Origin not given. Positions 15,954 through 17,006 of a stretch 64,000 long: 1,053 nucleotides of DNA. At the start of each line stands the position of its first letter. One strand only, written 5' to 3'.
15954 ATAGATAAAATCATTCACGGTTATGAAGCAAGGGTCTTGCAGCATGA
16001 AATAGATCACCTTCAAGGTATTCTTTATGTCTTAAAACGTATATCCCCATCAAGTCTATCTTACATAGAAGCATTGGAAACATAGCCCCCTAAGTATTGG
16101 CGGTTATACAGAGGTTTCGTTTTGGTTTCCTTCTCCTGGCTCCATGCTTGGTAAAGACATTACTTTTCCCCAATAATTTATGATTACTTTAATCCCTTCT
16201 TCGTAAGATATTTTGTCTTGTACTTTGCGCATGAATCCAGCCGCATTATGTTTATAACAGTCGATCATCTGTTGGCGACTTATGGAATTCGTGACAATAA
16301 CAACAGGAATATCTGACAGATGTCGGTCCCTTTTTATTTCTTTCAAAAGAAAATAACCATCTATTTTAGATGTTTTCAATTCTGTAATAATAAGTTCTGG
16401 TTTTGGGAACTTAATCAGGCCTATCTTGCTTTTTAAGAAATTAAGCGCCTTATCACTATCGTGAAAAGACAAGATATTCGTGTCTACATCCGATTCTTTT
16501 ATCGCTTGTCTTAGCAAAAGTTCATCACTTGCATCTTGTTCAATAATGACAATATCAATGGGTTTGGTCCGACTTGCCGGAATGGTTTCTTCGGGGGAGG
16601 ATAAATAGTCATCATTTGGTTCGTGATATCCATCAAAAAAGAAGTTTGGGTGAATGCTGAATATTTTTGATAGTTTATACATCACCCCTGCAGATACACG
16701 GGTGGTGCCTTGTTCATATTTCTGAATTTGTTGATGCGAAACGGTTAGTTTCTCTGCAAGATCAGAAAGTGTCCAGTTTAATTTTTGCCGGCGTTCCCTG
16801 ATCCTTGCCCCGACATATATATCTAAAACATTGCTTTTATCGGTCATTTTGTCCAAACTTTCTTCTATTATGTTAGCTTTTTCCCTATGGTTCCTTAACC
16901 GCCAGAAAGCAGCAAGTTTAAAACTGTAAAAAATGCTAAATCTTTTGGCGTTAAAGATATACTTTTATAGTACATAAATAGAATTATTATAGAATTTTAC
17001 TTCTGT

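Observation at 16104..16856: XRE-HTH fused N-terminally to a receiver domain whose phospho-acceptor Asp appears replaced by Glu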

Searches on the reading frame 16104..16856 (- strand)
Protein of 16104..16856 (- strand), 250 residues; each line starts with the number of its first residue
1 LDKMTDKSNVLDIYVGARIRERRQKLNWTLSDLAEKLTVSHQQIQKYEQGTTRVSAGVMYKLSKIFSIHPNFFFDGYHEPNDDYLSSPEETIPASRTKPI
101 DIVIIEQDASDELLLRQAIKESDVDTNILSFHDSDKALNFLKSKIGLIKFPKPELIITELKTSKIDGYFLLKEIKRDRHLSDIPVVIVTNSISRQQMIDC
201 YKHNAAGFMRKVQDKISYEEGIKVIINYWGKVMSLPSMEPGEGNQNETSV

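Call 3: search_protein_families(library=pfam, proteins=[window:16104-16856:-], max_evalue=1)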
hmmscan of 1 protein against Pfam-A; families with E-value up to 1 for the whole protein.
window:16104-16856:- (250 aa): 8 families
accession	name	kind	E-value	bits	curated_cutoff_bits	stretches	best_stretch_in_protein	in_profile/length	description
PF01381.28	HTH_3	-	2.3e-13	50.4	23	1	19-72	1-54/55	Helix-turn-helix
PF00072.30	Response_reg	-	1.1e-09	38.9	30.2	1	102-214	1-102/111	Response regulator receiver domain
PF12844.13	HTH_19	-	8.6e-09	35.6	30.2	1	16-78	1-63/64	Helix-turn-helix domain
PF13560.12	HTH_31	-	3.9e-08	33.9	27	1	16-58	3-46/64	Helix-turn-helix domain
PF13443.12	HTH_26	-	1.3e-06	29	22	1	18-70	1-54/63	Cro/C1-type HTH DNA-binding domain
PF13413.12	HTH_25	-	0.00065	19.9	24.6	1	19-51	2-34/62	Helix-turn-helix domain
PF15731.11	MqsA_antitoxin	-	0.0082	16.7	30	1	16-72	71-126/131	Antitoxin component of bacterial toxin-antitoxin system, MqsA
PF15943.11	YdaS_toxin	-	0.031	14.5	30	1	31-65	12-46/65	Bacterial toxin YdaS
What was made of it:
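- On Response regulator receiver domain (Pfam PF00072, CheY-like): 38.9 bits against a cut-off of 30.2 (call 3).
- On XRE/Cro-C1 HTH (Pfam PF01381): 50.4 bits against a cut-off of 23 (call 3).
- Checked: It finds Response_reg at residues 102-214 (E=1.1e-9, 38.9 bits against a cut-off of 30.2) (call 3).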

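Call 4: search_protein_families(library=ncbifam, proteins=[window:16104-16856:-], max_evalue=1)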
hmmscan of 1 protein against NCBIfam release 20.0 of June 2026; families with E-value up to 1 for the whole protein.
window:16104-16856:- (250 aa): 41 families (the best 25 are shown)
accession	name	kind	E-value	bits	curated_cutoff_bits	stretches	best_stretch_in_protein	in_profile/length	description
NF047948.1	male_kill_WMK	equivalog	3.2e-10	39.9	300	1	11-71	159-219/300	WO male-killing family protein Wmk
NF003162.0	PRK04140.1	equivalog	1.3e-08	34.2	263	1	16-67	128-179/317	transcriptional regulator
NF052239.1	antitox_spr1629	equivalog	2.6e-08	33.4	335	1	14-77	2-65/377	spr1629 family repressor/antitoxin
NF007257.0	PRK09706.1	subfamily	6.6e-08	32.5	101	1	15-128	6-108/135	transcriptional repressor DicA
NF041951.1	phage_RstR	subfamily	4.1e-07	30.2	80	1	15-69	3-57/108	RstR family transcriptional repressor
NF007901.0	PRK10610.1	equivalog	4.3e-07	30.1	189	1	114-227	20-125/129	chemotaxis response regulator CheY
TIGR03070.1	couple_hipB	subfamily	7.6e-07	29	71.65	1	16-64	4-52/58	type II toxin-antitoxin system Y4mF family antitoxin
TIGR03830.1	CxxCG_CxxCG_HTH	subfamily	8.6e-07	28.8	61.8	1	10-72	61-122/127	type II TA system antitoxin MqsA family protein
TIGR00270.2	TIGR00270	equivalog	1.1e-06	28.5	110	1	8-68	70-129/159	multiprotein bridging factor aMBF1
NF008176.1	PRK10923.1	equivalog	2.4e-05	23.1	620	1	102-214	6-107/469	nitrogen regulation protein NR(I)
NF038139.1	Reg_Aceta_RamB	equivalog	3.3e-05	22.7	700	1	14-74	2-62/465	acetate metabolism transcriptional regulator RamB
TIGR01818.1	ntrC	equivalog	3.4e-05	22.8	558.6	1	102-213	1-101/463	nitrogen regulation protein NR(I)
NF045505.1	RR_RssB_Pseudo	equivalog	5.1e-05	22.5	700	1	145-216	42-111/394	two-component system response regulator RssB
NF007135.0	PRK09581.1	equivalog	5.5e-05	22.2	474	1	145-215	39-109/457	PleD family two-component system response regulator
NF051850.1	RespRegRprY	equivalog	8.4e-05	22.1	370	1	100-212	5-106/234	response regulator transcription factor RprY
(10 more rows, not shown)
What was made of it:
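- The XRE HTH gives weak hits to Wmk, HigA, MqsA, RstR and DicA models (call 4).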

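Call 5: search_solved_structures(query=window:16104-16856:-, max_evalue=0.01, show_alignments=4)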
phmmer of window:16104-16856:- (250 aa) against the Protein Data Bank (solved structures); distinct sequences matched with E-value up to 0.01: 70 (the best 60 are shown).
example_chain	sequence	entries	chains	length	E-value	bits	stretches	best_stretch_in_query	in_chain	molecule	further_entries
6xvu_A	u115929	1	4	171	3.6e-14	55.7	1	92-237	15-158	Response regulator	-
1i3c_A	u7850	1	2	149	4.2e-14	55.5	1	99-238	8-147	RESPONSE REGULATOR RCP1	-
1jlk_A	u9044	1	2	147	7.7e-14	54.6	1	99-237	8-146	Response regulator RCP1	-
8avv_A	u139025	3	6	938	1.3e-12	50.6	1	92-237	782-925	Bacteriophytochrome,Response regulator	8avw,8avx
1k68_A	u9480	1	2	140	1.3e-11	47.4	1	102-237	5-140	Phytochrome Response Regulator RcpA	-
1k66_A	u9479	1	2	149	1.4e-11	47.3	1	98-238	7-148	Phytochrome Response Regulator RcpB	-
3heb_A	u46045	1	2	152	1.4e-11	47.2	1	100-239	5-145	Response regulator receiver domain protein (CheY)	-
5te9_A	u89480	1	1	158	2.2e-11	46.6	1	100-237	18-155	Response regulator receiver protein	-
5brj_A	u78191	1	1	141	1.3e-08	37.5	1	102-225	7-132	Two component response regulator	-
4zyl_A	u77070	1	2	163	5e-08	35.6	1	96-240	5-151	RphyB protein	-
5ic5_A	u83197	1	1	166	7.4e-08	35.1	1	102-229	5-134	Candidate response regulator, CheY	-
9xzo_A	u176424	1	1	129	2.1e-07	33.6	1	145-226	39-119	De novo protein M1X0B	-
9sf2_A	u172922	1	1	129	5.8e-07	32.1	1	15-89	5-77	Transcriptional regulator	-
7t8i_A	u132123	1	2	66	4.7e-05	25.9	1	15-73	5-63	Phage element (ICEBs1)transcriptional regulator (Xre family)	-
3ffw_A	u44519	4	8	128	7.7e-05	25.2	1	100-226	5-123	Chemotaxis protein cheY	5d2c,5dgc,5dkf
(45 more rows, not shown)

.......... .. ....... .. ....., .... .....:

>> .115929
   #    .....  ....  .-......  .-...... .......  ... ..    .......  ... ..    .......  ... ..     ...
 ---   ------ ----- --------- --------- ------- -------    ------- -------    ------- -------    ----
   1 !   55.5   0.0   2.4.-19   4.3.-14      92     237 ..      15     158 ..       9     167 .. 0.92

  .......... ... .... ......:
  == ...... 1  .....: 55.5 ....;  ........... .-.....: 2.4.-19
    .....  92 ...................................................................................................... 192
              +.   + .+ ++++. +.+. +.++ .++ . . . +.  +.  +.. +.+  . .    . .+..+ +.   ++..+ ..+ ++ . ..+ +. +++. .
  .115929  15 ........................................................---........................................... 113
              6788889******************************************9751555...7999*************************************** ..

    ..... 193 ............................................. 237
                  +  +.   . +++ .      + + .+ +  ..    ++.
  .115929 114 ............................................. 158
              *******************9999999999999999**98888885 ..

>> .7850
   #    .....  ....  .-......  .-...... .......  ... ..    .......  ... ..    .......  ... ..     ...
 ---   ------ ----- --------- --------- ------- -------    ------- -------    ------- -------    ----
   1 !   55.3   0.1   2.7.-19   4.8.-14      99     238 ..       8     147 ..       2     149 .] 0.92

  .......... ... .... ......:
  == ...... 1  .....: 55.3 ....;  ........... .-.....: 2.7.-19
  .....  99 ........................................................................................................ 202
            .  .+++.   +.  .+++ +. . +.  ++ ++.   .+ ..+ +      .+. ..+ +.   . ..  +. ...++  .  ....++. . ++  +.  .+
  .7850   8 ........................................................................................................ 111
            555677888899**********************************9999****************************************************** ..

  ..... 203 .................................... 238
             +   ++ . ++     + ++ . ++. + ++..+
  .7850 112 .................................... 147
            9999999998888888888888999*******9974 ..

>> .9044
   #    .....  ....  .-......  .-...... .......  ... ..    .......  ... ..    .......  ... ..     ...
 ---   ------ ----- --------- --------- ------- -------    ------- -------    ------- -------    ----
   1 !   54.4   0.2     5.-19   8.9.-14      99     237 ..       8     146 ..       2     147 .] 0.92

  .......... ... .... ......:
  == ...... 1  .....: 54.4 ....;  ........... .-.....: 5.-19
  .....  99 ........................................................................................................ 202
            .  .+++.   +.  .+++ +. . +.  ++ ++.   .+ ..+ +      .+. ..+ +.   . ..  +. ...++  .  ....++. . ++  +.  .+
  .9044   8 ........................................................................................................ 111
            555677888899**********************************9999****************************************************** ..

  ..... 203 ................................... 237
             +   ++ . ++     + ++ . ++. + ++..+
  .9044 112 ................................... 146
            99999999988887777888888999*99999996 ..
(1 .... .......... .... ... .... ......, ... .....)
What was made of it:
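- Checked: Phospho-acceptor column: phmmer pairwise alignments put the query '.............' opposite Rcp1 '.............' and DrRR '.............' (call 5).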

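Call 7: find_homologous_proteins(query=window:16104-16856:-, max_evalue=0.00001)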
Query window:16104-16856:- (250 aa): 40 proteins with E <= 0.00001 among 452 candidates.
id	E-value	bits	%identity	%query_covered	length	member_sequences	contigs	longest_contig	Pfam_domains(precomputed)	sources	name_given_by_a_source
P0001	7.7e-158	541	98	99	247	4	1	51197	PF12844.14,PF01381.29,PF00072.31,PF13560.13,PF13443.13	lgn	-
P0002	2.6e-121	421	77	96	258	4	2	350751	PF12844.14,PF01381.29,PF00072.31,PF13560.13,PF13443.13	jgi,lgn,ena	-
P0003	2.9e-119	414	77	94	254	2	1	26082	PF12844.14,PF01381.29,PF00072.31,PF13560.13,PF13443.13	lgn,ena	-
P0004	2.1e-114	399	74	94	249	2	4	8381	PF12844.14,PF01381.29,PF00072.31,PF13560.13,PF13443.13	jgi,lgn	jgi:transcriptional regulator with XRE-family HTH domain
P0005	1.4e-73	265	52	92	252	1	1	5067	PF01381.29,PF00072.31,PF13560.13,PF13443.13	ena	-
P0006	1.5e-69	252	51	90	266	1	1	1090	PF01381.29,PF00072.31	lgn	-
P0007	2.3e-68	248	51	85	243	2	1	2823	PF01381.29,PF00072.31,PF13443.13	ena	-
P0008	2.5e-68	248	49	94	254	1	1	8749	PF01381.29,PF00072.31,PF13560.13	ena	-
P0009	5.6e-67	243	50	92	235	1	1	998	PF12844.14,PF01381.29,PF00072.31,PF13560.13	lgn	-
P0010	1.6e-65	239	48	92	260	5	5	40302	PF12844.14,PF01381.29,PF00072.31,PF13560.13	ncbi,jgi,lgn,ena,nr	ncbi:MAG: response regulator [Alphaproteobacteria bacterium]|nr:response regulator [Alphaproteobacte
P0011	1.7e-64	235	49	92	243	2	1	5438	PF12844.14,PF01381.29,PF00072.31,PF13560.13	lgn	-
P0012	1.8e-64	235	48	91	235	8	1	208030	PF12844.14,PF01381.29,PF00072.31,PF13560.13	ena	-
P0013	7.1e-64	233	47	91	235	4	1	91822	PF12844.14,PF01381.29,PF00072.31,PF13560.13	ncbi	ncbi:MAG: response regulator [Alphaproteobacteria bacterium]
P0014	1.1e-62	229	47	90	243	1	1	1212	PF12844.14,PF01381.29,PF00072.31,PF13560.13,PF13443.13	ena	-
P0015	1.5e-62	229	46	94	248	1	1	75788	PF12844.14,PF01381.29,PF00072.31,PF13560.13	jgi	jgi:CheY-like chemotaxis protein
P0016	2.9e-62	228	46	94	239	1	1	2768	PF12844.14,PF13413.13,PF01381.29,PF00072.31,PF13560.13,PF13443.13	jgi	-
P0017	6.1e-62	227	46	91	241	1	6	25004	PF12844.14,PF13413.13,PF01381.29,PF00072.31,PF13560.13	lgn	-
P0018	6.5e-61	224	43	95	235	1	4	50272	PF12844.14,PF01381.29,PF00072.31,PF13560.13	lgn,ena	-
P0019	3.0e-60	221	45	91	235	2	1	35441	PF12844.14,PF01381.29,PF00072.31,PF13560.13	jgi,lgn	jgi:CheY-like chemotaxis protein/DNA-binding XRE family transcriptional regulator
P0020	2.0e-59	219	42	95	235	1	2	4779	PF12844.14,PF01381.29,PF00072.31,PF13560.13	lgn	-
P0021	5.6e-59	217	42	95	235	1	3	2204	PF12844.14,PF01381.29,PF00072.31,PF13560.13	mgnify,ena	mgnify:CR=1 FL=1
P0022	1.2e-58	216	43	95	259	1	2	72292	PF12844.14,PF01381.29,PF00072.31,PF13560.13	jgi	jgi:transcriptional regulator with XRE-family HTH domain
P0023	1.2e-58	216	44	91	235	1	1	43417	PF12844.14,PF13413.13,PF01381.29,PF00072.31,PF13560.13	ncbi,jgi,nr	ncbi:response regulator [Alphaproteobacteria bacterium]|jgi:CheY-like chemotaxis protein/DNA-binding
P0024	1.3e-58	216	45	95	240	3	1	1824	PF12844.14,PF01381.29,PF00072.31,PF13560.13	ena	-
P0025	4.3e-58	214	44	95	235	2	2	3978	PF12844.14,PF01381.29,PF00072.31,PF13560.13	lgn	-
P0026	1.1e-57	213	42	96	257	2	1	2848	PF12844.14,PF01381.29,PF00072.31,PF13560.13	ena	-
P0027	2.8e-57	212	42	95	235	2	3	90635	PF12844.14,PF01381.29,PF00072.31,PF13560.13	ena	-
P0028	1.4e-55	206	40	95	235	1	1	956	PF12844.14,PF01381.29,PF00072.31,PF13560.13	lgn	-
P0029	6.4e-55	204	42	93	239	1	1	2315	PF12844.14,PF01381.29,PF00072.31,PF13560.13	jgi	-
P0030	9.1e-55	203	42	92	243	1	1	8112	PF12844.14,PF01381.29,PF00072.31,PF13560.13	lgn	-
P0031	1.4e-50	190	39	91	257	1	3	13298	PF12844.14,PF01381.29,PF00072.31,PF13560.13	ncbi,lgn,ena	-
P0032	2.4e-50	189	42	93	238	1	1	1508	PF12844.14,PF01381.29,PF00072.31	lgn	-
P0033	1.2e-49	187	38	95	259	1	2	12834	PF12844.14,PF01381.29,PF00072.31,PF13560.13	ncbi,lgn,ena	-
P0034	3.9e-48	182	41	90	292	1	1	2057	PF12844.14,PF01381.29,PF00072.31,PF13560.13,PF13443.13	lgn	-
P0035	2.9e-45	172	38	94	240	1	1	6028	PF12844.14,PF01381.29,PF00072.31,PF13560.13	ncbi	-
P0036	4.5e-42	162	45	70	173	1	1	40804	PF12844.14,PF01381.29,PF00072.31,PF13560.13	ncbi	-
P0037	1.5e-41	160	37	90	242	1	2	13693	PF12844.14,PF01381.29,PF00072.31,PF13560.13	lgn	-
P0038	4.6e-40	155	46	62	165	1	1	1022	PF12844.14,PF01381.29,PF13560.13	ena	-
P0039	1.6e-35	140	38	80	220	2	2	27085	PF01381.29,PF13560.13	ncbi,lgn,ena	-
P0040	5.3e-6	44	36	33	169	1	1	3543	PF01381.29,PF13560.13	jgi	jgi:transcriptional regulator with XRE-family HTH domain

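Call 11: find_related_loci(query=A1, collection=genome_contigs, flank=6000)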
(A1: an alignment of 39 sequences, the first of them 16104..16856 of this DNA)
Query A1 (250 aa) in genome_contigs; peptide patterns used: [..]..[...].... (x = any residue, [..] = any of these).
445 stretches matched a pattern; 402 encode a relative of the query (tblastn E <= 1e-3); the best 80 are kept; 80 distinct loci.
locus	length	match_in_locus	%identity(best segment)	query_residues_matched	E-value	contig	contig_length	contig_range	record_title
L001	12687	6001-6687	48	11-239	2e-72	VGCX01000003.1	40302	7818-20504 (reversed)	MAG: Alphaproteobacteria bacterium isolate K_DeepCast_35m_m1_027 K_DeepCast_35m_m1_027_Ga0194129_10001380, whole genome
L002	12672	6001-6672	47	11-238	2e-69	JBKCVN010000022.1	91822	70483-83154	MAG: Alphaproteobacteria bacterium isolate samp_2047_semibin_547 samp_2047_2711433, whole genome shotgun sequence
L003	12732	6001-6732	43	1-243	2e-68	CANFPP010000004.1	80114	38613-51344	MAG: Holosporales bacterium isolate Jr-14may18-258 genome assembly, contig: Jr-14may18-C446, whole genome shotgun sequen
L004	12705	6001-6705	45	7-241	2e-67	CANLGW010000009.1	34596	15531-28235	MAG: Alphaproteobacteria bacterium isolate ZE-15may19-162 genome assembly, contig: ZE-15May19-c1124, whole genome shotgu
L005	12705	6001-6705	45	7-241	2e-67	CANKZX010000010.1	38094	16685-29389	MAG: Alphaproteobacteria bacterium isolate ZE05-15may19-27 genome assembly, contig: ZE05-15May19-c139, whole genome shot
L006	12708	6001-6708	45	6-241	3e-66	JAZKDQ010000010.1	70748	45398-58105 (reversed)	MAG: Pseudomonadota bacterium isolate DC_HB_01_SPN181219-bin058_1 DCHB01SPN_B058_1_000000000010, whole genome shotgun se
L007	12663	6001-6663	43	11-238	6e-66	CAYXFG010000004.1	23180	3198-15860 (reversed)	MAG TPA_asm: uncultured Holosporaceae bacterium isolate SRP298887_co1_353 genome assembly, contig: NODE_1986_length_2318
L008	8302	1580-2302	44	1-241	1e-65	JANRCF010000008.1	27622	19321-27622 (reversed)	MAG: Alphaproteobacteria bacterium isolate MAG_236 P22051_110_S32_metaspades_1287_27622_cov_6, whole genome shotgun sequ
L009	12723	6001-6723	44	1-241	2e-65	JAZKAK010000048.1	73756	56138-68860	MAG: Pseudomonadota bacterium isolate ADI_H3L2_1_122_18_3-bin022_1 ADIH3L21_B022_1_000000000048, whole genome shotgun se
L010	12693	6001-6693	44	11-241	1e-64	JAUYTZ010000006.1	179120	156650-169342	MAG: Candidatus Paracaedibacteraceae bacterium isolate C8_metabat.bin.33_sub C8_k141_68116, whole genome shotgun sequenc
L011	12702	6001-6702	43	10-241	8e-64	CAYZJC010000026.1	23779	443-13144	MAG TPA_asm: uncultured Verrucomicrobiales bacterium isolate SRP285395_co2_203 genome assembly, contig: NODE_3384_length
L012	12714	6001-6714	41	1-237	4e-62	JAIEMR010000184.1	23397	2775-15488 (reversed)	MAG: Alphaproteobacteria bacterium isolate co.spades.CONCOCT.2.5kb_113 c_000000000006, whole genome shotgun sequence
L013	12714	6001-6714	41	1-237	7e-62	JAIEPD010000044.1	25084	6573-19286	MAG: Alphaproteobacteria bacterium isolate co.spades.DASTOOL.1kb_160 c_000000439090, whole genome shotgun sequence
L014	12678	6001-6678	41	11-238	6e-62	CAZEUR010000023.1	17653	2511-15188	MAG TPA_asm: uncultured Holosporaceae bacterium isolate SRP292972_co1_107 genome assembly, contig: NODE_1433_length_1765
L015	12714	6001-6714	41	1-237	2e-61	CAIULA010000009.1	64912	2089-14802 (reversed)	MAG: uncultured Alphaproteobacteria bacterium isolate AlinenLipids_bin-7672 genome assembly, contig: bin-7672:09/46, who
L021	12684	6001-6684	42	11-237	2e-60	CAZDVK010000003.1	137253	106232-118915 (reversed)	MAG TPA_asm: uncultured Verrucomicrobiales bacterium isolate SRP257259_co1_28 genome assembly, contig: NODE_96_length_13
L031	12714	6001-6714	33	3-237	1e-44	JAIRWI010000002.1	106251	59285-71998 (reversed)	MAG: Holosporales bacterium isolate Gsp477_bin1 k119_849695, whole genome shotgun sequence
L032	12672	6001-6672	33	11-236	6e-41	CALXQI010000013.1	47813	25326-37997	MAG: uncultured Alphaproteobacteria bacterium isolate E19__bin247 genome assembly, contig: E19__k127_9986422, whole geno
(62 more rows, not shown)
